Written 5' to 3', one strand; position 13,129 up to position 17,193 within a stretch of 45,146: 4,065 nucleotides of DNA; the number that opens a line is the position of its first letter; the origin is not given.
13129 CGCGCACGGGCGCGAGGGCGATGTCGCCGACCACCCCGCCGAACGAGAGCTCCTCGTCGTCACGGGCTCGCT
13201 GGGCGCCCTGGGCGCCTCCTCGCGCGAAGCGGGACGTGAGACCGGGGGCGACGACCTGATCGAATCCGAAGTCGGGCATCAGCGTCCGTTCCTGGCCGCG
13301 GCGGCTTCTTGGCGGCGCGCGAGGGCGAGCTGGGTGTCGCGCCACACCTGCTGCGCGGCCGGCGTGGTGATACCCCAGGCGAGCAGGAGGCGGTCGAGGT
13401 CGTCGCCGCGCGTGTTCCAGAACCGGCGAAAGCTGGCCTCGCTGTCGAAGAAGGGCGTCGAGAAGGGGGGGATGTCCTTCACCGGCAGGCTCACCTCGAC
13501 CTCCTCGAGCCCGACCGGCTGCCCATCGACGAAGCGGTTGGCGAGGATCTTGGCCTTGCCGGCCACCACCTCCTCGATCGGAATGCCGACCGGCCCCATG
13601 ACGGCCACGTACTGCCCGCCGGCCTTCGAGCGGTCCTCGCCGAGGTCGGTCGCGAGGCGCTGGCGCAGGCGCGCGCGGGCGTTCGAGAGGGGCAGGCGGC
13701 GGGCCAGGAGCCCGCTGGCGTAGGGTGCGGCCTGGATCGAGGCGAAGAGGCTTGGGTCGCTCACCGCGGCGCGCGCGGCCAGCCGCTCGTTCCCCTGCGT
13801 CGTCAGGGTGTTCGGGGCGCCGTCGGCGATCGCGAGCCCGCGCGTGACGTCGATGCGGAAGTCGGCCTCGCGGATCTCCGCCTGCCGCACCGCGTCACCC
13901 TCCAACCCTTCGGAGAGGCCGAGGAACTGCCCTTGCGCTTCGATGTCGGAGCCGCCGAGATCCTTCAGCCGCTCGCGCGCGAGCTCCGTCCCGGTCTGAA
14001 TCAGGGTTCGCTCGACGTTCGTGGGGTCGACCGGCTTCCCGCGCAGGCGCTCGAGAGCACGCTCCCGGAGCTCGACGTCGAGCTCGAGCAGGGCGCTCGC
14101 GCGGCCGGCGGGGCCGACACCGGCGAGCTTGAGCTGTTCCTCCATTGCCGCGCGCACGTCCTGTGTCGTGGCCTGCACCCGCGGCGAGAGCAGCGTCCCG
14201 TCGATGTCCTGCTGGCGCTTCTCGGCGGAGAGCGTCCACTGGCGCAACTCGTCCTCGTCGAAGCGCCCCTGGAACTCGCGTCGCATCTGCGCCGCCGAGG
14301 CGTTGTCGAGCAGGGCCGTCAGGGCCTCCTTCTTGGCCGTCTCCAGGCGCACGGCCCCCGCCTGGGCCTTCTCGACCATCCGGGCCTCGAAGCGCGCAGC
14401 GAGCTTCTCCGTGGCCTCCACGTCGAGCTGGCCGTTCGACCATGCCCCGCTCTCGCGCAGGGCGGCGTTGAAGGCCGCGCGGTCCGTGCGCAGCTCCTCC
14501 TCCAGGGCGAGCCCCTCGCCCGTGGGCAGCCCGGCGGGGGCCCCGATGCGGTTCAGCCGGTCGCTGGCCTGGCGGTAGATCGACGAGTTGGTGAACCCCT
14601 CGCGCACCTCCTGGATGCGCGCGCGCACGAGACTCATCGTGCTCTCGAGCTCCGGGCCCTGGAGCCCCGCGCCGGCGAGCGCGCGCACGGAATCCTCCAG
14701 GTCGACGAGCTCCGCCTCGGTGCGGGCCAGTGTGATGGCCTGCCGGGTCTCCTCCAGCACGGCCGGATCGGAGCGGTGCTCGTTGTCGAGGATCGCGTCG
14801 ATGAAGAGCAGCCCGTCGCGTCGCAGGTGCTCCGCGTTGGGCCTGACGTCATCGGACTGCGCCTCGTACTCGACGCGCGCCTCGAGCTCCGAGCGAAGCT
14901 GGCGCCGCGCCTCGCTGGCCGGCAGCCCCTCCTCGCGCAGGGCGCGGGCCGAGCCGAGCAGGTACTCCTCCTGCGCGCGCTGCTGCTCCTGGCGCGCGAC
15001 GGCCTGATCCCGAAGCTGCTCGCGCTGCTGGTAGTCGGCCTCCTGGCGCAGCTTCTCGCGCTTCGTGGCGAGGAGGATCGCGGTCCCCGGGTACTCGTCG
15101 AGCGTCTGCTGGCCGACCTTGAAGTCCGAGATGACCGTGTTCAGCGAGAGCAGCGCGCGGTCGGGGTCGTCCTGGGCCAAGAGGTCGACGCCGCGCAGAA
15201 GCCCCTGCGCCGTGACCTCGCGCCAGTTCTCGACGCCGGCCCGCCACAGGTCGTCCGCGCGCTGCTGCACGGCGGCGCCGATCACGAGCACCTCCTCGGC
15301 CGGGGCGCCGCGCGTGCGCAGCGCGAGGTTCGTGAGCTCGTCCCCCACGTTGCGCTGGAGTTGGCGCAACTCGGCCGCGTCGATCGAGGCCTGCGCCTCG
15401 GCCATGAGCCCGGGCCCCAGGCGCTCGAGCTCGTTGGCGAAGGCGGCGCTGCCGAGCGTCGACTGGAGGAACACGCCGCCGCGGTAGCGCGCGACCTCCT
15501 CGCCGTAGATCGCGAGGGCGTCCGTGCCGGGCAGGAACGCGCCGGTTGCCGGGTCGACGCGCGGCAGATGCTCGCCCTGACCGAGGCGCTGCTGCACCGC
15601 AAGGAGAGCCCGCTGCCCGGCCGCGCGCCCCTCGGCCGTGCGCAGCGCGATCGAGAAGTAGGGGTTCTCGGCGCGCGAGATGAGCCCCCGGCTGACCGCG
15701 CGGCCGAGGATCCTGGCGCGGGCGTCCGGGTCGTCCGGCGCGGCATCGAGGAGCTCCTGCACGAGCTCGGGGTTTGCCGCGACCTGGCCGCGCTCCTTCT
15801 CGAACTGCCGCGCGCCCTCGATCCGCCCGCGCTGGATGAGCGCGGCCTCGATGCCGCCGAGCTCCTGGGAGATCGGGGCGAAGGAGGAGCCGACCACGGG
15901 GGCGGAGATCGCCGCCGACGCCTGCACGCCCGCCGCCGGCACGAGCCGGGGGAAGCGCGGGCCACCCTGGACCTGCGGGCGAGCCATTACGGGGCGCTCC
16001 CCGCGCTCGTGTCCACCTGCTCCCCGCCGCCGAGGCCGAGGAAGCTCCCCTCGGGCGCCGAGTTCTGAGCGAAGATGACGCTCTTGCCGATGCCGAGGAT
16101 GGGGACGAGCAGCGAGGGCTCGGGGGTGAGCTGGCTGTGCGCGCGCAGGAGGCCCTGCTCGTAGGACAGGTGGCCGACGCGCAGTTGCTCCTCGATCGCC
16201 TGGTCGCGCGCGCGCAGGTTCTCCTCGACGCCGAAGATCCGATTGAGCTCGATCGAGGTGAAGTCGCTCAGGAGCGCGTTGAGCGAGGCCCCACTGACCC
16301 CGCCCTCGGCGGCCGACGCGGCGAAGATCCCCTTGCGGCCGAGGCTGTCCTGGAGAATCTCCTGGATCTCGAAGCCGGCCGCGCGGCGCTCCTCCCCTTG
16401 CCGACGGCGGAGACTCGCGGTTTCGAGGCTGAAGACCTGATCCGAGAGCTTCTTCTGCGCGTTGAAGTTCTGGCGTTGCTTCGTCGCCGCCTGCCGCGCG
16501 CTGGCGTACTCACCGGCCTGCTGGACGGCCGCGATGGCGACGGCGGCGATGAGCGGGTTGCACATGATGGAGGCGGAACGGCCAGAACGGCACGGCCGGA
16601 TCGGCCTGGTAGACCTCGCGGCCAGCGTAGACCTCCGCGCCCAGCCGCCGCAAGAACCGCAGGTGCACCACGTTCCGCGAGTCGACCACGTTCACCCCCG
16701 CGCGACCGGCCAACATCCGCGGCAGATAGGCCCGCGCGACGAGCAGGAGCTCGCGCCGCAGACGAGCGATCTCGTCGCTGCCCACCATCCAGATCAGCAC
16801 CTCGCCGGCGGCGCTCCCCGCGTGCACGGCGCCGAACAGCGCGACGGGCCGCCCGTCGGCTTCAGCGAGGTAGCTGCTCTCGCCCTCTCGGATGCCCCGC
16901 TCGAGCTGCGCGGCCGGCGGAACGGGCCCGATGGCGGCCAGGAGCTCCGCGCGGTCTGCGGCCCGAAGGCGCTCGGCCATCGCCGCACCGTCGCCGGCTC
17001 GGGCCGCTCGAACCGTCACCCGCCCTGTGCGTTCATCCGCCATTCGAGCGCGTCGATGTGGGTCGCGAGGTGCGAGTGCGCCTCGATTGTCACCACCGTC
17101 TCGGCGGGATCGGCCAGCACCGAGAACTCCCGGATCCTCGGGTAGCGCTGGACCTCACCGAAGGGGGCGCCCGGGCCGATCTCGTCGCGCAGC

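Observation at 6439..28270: Full T7-type virion module in a genome with integrase and switch but no recognisable RNA or DNA polymerase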

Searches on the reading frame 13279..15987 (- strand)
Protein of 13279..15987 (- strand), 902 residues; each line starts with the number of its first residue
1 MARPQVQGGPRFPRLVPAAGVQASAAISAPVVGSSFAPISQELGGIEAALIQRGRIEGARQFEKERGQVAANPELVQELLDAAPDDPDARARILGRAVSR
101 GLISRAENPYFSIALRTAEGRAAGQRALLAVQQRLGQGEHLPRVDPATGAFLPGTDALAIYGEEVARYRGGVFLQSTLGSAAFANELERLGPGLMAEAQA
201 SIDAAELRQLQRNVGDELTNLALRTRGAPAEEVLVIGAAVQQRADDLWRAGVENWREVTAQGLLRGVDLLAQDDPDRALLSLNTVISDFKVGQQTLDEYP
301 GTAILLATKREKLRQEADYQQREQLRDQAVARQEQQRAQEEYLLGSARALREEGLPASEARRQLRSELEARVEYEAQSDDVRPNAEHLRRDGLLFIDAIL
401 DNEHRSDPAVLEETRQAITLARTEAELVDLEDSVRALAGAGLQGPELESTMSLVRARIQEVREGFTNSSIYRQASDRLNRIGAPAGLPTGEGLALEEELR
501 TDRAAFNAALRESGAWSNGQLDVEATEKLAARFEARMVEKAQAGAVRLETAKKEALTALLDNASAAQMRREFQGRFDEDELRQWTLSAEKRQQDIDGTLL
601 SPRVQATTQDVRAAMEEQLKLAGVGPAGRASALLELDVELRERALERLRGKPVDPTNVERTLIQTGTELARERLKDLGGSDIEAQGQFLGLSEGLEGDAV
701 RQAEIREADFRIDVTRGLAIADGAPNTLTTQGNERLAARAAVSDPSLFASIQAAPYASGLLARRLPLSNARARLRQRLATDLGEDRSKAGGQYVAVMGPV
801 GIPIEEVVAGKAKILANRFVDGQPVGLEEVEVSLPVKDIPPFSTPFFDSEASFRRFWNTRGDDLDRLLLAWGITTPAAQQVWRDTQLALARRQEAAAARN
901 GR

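Call 7: search_protein_families(library=phrogs, proteins=[window:13279-15987:-], max_evalue=0.01)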
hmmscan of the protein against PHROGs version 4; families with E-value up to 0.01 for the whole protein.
window:13279-15987:- (902 aa): 0 families

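Call 9: search_protein_families(library=pfam, proteins=[window:13279-15987:-], max_evalue=0.01)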
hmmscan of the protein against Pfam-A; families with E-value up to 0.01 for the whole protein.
window:13279-15987:- (902 aa): 0 families

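Call 27: search_protein_families(library=phrogs, proteins=[window:13279-15987:-], max_evalue=0.05)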
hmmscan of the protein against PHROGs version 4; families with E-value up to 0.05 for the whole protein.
window:13279-15987:- (902 aa): 0 families

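Call 55: search_solved_structures(query=window:13279-15987:-, max_evalue=1)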
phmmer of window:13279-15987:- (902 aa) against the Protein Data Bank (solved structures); distinct sequences matched with E-value up to 1: 0.

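Call 104: search_protein_families(library=ncbifam, proteins=[window:13279-15987:-], max_evalue=0.01)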
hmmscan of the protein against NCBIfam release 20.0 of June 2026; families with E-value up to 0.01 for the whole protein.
window:13279-15987:- (902 aa): 0 families

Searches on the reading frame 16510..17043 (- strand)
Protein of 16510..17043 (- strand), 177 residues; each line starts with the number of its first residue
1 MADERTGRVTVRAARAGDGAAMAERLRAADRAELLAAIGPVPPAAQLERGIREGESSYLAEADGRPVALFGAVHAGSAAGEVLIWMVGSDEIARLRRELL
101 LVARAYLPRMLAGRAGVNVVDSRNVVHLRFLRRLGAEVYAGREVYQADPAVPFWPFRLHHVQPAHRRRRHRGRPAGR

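Call 51: search_protein_families(library=phrogs, proteins=[window:16510-17043:-], max_evalue=0.05)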
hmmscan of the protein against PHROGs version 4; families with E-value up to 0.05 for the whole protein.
window:16510-17043:- (177 aa): 1 family
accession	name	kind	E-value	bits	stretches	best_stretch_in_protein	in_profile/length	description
phrog_308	-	head and packaging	8.8e-23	82.2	1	10-140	4-132/151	internal virion protein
